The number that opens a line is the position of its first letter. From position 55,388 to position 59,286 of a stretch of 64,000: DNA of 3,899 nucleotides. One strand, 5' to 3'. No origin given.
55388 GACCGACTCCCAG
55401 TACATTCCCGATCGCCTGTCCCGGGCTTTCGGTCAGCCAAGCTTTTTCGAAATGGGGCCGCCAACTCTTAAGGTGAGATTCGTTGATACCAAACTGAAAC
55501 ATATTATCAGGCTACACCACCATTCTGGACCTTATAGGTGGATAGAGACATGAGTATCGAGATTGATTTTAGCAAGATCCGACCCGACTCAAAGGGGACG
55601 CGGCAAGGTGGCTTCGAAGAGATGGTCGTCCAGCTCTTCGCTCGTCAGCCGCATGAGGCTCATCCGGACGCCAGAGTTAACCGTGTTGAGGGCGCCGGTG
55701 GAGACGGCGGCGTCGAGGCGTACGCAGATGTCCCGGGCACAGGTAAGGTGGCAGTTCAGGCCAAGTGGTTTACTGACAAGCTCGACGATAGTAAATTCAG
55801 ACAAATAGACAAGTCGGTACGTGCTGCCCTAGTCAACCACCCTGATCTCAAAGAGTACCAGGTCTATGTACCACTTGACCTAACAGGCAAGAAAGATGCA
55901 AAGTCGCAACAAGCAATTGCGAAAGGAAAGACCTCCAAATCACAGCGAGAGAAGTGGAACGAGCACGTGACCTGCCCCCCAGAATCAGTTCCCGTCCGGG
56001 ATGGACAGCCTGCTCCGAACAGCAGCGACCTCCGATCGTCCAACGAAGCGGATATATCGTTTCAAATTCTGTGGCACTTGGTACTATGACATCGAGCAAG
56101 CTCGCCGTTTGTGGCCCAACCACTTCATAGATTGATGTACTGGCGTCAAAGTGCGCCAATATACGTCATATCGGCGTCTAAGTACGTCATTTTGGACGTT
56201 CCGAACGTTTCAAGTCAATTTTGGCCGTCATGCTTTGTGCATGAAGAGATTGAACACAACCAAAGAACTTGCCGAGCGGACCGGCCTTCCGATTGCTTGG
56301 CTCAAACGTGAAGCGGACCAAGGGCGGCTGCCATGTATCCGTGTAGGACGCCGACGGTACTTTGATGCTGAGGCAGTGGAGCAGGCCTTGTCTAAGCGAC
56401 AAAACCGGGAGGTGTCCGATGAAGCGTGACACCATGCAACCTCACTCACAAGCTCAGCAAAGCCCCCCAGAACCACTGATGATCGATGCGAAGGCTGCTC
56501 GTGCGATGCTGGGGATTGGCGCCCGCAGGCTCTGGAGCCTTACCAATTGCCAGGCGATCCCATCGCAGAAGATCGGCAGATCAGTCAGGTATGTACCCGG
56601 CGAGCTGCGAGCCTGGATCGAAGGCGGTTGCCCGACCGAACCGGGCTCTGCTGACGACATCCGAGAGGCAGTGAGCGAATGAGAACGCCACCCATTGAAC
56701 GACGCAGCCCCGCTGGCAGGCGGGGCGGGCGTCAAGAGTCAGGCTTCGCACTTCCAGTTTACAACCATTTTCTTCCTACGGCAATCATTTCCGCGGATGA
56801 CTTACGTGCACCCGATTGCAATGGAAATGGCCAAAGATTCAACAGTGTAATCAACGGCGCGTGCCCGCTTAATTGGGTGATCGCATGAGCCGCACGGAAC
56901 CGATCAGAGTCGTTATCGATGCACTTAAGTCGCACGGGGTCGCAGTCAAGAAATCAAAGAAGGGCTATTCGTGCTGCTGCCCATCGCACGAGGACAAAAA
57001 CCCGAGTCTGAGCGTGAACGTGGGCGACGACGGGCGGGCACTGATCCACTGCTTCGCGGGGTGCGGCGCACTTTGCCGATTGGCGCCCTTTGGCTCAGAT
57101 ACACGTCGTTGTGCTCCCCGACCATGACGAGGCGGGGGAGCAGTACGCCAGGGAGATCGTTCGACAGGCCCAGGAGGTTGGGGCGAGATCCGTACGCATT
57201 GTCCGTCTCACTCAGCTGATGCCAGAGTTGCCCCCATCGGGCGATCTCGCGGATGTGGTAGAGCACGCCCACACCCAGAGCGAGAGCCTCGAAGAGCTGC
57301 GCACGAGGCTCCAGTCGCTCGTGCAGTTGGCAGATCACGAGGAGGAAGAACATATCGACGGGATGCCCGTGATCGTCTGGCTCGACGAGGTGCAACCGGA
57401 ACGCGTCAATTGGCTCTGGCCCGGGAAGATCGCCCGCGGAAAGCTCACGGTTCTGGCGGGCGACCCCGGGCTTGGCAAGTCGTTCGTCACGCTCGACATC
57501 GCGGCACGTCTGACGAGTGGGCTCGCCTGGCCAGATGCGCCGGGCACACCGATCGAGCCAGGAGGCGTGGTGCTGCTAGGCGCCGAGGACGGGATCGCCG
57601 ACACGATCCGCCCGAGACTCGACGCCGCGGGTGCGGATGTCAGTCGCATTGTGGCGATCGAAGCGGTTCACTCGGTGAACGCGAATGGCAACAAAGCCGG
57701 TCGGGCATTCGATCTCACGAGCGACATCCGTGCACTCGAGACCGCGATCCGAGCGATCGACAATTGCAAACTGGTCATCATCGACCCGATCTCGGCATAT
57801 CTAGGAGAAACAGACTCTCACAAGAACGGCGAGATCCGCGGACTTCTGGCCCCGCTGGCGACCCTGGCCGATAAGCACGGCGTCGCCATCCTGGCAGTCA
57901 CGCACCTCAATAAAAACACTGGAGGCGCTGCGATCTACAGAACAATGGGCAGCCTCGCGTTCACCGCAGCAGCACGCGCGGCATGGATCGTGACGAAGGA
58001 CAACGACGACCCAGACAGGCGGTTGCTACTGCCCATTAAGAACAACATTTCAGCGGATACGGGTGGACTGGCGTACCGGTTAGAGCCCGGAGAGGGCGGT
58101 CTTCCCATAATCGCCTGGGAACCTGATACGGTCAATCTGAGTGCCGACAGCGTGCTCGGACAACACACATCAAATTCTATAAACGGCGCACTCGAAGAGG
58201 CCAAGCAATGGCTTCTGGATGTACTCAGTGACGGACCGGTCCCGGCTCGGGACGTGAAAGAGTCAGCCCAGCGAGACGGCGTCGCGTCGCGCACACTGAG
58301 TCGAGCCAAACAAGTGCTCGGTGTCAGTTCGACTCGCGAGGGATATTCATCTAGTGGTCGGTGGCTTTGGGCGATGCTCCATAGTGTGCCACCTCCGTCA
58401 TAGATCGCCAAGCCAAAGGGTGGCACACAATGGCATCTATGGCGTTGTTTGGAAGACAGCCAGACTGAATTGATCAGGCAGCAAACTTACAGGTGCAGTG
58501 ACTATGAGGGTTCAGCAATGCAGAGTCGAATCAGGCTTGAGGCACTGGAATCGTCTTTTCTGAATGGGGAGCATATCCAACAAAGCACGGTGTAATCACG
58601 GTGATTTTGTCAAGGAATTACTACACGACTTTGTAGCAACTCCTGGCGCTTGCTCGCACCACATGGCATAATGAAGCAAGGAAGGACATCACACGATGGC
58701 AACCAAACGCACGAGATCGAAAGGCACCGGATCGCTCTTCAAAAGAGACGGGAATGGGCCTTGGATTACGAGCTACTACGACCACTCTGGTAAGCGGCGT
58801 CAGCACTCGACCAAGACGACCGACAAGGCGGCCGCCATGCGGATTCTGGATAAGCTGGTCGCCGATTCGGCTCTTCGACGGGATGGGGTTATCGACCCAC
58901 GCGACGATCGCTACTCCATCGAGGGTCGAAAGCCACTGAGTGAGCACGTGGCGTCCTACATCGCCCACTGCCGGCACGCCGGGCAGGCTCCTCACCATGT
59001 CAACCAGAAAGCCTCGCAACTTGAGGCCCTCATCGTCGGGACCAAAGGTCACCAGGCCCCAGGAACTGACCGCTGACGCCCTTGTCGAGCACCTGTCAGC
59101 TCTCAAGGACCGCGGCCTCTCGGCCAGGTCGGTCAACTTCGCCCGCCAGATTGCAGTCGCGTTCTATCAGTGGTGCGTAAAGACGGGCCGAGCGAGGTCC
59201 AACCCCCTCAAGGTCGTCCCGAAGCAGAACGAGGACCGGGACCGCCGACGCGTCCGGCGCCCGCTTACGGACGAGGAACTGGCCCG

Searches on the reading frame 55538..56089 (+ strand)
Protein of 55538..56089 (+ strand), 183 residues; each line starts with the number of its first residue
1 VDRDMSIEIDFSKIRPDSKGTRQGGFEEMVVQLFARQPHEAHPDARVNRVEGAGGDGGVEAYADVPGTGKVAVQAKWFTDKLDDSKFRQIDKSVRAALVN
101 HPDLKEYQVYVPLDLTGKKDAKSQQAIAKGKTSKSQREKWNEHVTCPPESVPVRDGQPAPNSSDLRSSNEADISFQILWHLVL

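Call 71: search_protein_families(library=pfam, proteins=[window:55538-56089:+], max_evalue=0.01)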
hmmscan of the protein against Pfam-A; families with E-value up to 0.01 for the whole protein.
window:55538-56089:+ (183 aa): 1 family
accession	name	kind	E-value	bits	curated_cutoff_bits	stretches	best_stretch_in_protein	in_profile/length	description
PF04471.18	Mrr_cat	-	0.00028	21.4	21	1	25-94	8-73/115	Restriction endonuclease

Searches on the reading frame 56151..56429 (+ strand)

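Call 71: search_protein_families(library=pfam, proteins=[window:56151-56429:+], max_evalue=0.01)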
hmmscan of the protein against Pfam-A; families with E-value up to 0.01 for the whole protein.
window:56151-56429:+ (92 aa): 2 families
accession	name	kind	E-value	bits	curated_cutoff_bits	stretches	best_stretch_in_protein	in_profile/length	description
PF12728.13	HTH_17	-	1.3e-07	32.2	27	1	36-83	3-50/51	Helix-turn-helix domain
PF13411.12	MerR_1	-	0.0023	18.4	21.6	1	36-78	2-45/69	MerR HTH family regulatory protein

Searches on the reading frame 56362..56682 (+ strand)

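Call 71: search_protein_families(library=pfam, proteins=[window:56362-56682:+], max_evalue=0.01)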
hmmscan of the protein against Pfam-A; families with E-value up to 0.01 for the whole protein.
window:56362-56682:+ (106 aa): 1 family
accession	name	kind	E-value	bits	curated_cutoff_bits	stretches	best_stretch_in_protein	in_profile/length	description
PF12728.13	HTH_17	-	0.00019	22.1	27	1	43-88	4-49/51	Helix-turn-helix domain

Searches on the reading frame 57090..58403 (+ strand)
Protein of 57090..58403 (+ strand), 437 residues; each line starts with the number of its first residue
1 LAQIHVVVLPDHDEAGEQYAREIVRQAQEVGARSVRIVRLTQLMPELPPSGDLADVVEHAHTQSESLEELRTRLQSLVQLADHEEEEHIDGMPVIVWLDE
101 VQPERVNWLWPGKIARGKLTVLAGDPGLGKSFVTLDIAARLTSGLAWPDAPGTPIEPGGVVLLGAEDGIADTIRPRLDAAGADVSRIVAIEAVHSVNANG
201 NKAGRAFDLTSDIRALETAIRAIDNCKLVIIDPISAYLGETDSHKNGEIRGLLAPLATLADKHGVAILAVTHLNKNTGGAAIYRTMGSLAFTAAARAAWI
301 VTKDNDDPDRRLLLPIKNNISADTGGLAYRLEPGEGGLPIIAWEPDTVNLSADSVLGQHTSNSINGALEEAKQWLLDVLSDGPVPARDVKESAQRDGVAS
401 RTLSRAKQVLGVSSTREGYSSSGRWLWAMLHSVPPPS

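Call 10: search_protein_families(library=pfam, proteins=[window:57090-58403:+], max_evalue=0.01)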
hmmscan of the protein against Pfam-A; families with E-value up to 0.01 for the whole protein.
window:57090-58403:+ (437 aa): 3 families
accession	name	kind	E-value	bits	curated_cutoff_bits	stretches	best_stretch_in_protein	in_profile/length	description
PF13481.12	AAA_25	-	7e-41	140.4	27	1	98-277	14-194/195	AAA domain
PF06745.19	ATPase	-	1.9e-05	24.6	26.6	1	112-275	14-166/231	KaiC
PF03796.21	DnaB_C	-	0.0028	17.5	27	0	115-141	17-43/255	DnaB-like helicase C terminal domain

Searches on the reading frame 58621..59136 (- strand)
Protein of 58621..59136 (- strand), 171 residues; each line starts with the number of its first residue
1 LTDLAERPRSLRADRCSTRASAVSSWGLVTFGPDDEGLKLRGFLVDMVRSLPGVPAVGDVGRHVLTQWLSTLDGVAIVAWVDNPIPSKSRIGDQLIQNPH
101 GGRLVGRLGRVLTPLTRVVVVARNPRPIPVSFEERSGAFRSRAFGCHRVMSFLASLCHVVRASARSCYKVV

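Call 71: search_protein_families(library=pfam, proteins=[window:58621-59136:-], max_evalue=0.01)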
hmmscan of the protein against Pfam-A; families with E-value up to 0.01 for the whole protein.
window:58621-59136:- (171 aa): 1 family
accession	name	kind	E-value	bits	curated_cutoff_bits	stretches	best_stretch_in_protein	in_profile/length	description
PF12872.13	OST-HTH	-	0.0068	16.7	23.8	0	132-161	30-60/71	OST-HTH/LOTUS domain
